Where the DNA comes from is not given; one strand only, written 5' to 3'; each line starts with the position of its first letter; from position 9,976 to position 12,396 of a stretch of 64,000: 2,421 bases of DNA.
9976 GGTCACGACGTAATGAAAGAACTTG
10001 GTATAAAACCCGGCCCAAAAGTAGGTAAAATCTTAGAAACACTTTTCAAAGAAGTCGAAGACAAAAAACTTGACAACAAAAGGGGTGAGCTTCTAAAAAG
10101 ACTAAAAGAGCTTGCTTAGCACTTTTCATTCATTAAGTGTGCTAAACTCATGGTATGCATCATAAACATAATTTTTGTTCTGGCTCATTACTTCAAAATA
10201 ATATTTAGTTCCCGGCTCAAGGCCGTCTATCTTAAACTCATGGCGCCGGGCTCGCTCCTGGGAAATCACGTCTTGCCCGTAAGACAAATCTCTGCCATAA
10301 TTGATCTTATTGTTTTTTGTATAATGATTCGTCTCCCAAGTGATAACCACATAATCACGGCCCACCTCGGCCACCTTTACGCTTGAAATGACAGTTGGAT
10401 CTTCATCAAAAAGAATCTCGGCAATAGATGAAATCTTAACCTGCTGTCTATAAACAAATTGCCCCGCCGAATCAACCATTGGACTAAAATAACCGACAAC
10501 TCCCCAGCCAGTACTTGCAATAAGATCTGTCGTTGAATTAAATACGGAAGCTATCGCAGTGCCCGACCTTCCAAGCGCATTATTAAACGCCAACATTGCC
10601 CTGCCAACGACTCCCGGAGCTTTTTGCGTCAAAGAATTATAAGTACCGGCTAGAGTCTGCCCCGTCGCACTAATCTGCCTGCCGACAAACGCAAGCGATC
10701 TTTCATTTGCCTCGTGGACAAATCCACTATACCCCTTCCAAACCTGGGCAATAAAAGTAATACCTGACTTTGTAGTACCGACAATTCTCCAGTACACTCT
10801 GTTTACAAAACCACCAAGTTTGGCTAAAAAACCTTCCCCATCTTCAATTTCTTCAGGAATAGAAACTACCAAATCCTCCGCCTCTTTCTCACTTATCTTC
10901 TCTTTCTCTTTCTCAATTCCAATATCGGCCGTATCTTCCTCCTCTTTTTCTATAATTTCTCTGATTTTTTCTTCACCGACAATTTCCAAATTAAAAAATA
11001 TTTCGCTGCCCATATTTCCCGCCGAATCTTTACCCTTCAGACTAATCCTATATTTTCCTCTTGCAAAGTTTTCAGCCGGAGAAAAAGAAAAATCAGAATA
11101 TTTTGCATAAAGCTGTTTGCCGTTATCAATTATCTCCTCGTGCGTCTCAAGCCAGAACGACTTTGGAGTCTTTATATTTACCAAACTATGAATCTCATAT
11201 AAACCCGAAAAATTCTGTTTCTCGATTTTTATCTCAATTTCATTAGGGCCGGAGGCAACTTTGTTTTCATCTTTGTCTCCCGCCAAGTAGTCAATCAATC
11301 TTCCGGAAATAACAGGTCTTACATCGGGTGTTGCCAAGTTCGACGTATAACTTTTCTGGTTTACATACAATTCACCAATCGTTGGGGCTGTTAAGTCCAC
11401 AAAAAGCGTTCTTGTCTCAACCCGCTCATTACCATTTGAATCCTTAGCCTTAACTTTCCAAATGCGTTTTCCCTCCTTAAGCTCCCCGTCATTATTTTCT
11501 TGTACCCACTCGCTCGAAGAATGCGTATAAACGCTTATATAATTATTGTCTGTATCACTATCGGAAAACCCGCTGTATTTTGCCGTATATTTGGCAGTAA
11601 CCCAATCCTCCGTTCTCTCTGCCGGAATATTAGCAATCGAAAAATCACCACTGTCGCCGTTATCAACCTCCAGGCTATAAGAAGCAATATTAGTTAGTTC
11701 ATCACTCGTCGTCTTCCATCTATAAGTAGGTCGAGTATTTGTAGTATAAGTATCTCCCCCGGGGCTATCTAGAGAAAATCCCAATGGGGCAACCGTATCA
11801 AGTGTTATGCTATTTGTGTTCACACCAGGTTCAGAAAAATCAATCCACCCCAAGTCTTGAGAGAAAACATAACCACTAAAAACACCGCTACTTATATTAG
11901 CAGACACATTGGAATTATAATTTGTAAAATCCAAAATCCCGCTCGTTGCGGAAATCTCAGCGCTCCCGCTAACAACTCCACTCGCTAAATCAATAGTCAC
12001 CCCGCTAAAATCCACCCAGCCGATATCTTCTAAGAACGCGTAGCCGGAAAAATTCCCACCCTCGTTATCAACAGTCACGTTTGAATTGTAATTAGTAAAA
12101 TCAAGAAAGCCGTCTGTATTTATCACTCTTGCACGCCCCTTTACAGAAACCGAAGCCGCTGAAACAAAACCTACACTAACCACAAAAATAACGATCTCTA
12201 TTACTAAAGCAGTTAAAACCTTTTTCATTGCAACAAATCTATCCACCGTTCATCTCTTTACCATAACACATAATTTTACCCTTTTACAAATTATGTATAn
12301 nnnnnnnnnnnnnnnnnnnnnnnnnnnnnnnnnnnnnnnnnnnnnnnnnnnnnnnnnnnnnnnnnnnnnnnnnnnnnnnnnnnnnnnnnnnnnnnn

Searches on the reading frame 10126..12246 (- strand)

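Call 6: search_protein_families(library=pfam, proteins=[window:10126-12246:-], max_evalue=0.01)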
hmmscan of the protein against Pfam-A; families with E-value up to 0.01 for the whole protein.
window:10126-12246:- (706 aa): 3 families
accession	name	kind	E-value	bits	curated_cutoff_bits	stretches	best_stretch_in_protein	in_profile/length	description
PF16656.11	Pur_ac_phosph_N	-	7.4e-06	26.9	30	1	630-697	12-87/93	Purple acid Phosphatase, N-terminal domain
PF19077.6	Big_13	-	3.2e-05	24.8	27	0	382-415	60-93/102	Bacterial Ig-like domain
PF00041.27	fn3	-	7.2e-05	23.4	25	1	621-693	4-73/84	Fibronectin type III domain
